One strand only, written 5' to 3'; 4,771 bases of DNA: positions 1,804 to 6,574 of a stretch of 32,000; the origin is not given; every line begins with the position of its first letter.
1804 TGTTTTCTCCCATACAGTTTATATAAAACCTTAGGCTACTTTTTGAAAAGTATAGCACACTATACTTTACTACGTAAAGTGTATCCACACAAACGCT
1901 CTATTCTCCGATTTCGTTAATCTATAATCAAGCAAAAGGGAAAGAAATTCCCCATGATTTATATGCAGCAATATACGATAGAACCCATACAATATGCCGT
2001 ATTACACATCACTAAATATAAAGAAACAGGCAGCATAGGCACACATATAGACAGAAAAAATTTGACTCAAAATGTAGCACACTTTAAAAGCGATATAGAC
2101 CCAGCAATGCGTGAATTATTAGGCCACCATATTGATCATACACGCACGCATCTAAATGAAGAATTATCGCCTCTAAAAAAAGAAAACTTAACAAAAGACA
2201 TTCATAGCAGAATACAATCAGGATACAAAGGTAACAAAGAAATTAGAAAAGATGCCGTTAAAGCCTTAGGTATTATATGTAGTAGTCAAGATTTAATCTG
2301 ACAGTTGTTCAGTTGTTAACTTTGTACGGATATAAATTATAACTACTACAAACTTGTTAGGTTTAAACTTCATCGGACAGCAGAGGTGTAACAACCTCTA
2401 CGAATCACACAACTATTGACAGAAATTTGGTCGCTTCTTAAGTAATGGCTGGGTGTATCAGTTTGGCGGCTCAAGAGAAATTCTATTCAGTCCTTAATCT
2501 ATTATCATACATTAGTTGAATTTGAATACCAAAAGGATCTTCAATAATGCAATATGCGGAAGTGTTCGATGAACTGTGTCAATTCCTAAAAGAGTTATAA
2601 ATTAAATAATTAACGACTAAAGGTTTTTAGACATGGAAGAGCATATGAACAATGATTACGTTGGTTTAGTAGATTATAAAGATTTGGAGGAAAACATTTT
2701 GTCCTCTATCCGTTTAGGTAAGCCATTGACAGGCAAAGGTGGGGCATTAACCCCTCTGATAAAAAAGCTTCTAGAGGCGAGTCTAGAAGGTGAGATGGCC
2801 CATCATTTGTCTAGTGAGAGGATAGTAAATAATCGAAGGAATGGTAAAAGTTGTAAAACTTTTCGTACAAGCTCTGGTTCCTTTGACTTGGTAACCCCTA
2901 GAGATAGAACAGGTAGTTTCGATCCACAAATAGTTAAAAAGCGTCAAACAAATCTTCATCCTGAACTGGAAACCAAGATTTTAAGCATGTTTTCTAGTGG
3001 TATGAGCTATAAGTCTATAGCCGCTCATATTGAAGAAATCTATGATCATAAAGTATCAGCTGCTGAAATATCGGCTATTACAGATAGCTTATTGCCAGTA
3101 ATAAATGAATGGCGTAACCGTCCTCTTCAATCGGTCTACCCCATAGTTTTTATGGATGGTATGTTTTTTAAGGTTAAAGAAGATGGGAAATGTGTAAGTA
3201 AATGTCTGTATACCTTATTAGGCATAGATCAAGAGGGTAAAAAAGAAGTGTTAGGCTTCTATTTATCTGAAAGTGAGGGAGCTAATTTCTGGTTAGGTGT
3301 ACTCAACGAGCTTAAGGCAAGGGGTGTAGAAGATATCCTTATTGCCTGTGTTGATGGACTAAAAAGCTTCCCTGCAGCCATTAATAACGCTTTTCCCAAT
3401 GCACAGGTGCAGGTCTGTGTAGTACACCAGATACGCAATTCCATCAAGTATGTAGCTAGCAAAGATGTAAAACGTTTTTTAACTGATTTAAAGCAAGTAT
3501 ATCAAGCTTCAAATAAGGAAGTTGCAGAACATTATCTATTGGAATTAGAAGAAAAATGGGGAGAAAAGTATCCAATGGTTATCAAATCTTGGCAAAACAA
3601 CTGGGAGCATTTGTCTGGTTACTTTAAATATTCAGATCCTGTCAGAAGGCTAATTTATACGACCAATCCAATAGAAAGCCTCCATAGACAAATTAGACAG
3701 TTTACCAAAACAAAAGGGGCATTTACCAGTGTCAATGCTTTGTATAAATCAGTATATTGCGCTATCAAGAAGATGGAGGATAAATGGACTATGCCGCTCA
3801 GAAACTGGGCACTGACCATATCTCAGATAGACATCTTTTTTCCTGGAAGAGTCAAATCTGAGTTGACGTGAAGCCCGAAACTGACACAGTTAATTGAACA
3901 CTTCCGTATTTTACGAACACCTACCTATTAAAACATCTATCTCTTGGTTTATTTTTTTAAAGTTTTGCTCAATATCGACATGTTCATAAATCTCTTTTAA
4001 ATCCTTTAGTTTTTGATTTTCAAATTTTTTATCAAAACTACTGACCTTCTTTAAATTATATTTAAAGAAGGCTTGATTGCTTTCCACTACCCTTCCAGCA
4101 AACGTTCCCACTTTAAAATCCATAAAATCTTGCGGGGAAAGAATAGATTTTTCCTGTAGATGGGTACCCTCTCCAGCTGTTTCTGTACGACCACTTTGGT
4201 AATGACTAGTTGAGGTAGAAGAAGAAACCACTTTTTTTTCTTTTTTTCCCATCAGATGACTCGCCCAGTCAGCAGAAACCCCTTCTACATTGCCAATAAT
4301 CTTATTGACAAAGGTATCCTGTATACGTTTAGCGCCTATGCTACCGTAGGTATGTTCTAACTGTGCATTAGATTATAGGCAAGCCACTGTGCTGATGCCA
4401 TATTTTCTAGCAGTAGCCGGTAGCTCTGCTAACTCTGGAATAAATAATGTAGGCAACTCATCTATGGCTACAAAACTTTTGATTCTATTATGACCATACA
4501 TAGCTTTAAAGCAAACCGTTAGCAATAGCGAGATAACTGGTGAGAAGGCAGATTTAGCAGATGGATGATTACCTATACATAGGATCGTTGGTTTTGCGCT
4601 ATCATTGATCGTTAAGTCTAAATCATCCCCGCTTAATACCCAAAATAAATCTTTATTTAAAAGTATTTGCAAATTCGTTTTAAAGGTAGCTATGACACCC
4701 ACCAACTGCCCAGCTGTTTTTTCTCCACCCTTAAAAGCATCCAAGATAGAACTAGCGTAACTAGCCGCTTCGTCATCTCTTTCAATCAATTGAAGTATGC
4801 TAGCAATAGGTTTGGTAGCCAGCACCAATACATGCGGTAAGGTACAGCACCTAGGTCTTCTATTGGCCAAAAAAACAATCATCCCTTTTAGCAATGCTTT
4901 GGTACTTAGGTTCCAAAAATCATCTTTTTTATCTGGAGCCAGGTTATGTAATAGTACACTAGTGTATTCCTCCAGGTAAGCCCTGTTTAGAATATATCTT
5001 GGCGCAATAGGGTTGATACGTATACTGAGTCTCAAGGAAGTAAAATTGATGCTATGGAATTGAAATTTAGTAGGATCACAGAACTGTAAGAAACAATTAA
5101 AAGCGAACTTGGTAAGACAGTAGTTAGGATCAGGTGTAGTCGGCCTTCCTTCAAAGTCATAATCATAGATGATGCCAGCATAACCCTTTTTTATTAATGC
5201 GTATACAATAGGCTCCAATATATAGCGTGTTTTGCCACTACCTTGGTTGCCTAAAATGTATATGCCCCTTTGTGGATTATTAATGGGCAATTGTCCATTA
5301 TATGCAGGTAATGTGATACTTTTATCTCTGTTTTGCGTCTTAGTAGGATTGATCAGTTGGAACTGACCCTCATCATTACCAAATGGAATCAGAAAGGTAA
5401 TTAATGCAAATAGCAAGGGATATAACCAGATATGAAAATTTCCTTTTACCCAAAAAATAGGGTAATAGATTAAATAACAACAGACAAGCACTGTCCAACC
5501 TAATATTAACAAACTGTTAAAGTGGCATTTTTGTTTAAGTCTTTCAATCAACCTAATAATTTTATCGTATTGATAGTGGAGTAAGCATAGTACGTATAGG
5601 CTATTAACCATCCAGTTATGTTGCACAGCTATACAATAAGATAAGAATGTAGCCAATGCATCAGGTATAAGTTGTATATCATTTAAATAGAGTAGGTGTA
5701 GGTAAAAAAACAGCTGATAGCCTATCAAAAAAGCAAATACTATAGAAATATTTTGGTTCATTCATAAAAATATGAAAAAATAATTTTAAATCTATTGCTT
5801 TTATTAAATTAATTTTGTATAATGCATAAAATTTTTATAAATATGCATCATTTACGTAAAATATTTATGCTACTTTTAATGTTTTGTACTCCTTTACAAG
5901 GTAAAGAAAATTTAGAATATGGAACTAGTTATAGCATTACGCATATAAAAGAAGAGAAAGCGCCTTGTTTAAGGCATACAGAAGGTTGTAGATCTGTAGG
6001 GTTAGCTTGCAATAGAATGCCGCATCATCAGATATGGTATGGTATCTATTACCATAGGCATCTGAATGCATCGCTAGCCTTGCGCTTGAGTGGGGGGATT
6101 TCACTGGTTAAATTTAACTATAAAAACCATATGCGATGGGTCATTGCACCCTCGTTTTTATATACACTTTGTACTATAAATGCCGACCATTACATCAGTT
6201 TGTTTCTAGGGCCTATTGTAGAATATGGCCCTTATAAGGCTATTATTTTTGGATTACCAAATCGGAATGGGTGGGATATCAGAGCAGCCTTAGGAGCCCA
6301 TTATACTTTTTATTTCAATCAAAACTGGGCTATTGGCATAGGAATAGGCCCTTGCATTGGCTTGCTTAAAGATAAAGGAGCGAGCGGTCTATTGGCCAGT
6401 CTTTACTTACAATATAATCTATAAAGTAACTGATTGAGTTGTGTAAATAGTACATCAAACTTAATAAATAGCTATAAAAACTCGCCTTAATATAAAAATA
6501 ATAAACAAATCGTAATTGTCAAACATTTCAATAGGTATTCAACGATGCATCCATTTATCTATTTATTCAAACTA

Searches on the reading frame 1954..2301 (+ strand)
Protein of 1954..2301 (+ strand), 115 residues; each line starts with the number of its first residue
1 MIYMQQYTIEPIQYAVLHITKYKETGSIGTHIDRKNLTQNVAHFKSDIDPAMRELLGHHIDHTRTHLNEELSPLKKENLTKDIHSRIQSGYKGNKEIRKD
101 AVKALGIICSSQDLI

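Call 4: search_protein_families(library=pfam, proteins=[window:1954-2301:+])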
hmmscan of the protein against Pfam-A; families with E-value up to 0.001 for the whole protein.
window:1954-2301:+ (115 aa): 1 family
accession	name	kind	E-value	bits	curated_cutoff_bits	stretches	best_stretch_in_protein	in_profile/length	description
PF01076.25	Mob_Pre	-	7.4e-09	36.1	25.5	1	58-112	34-88/196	Plasmid recombination enzyme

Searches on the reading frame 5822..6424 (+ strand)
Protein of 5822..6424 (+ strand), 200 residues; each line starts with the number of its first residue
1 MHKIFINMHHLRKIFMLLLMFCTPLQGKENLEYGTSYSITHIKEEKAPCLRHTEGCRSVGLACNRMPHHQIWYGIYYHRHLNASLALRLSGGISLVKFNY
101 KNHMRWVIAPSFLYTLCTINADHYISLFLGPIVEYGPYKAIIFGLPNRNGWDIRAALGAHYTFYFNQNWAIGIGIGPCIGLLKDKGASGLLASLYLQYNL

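Call 36: search_protein_families(library=pfam, proteins=[window:5822-6424:+], max_evalue=0.01)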
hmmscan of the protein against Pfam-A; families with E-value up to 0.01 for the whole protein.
window:5822-6424:+ (200 aa): 1 family
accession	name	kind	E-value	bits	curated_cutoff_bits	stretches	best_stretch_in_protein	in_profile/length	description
PF12099.14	DUF3575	-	0.0029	17.4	21.1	1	80-176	39-136/177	Protein of unknown function (DUF3575)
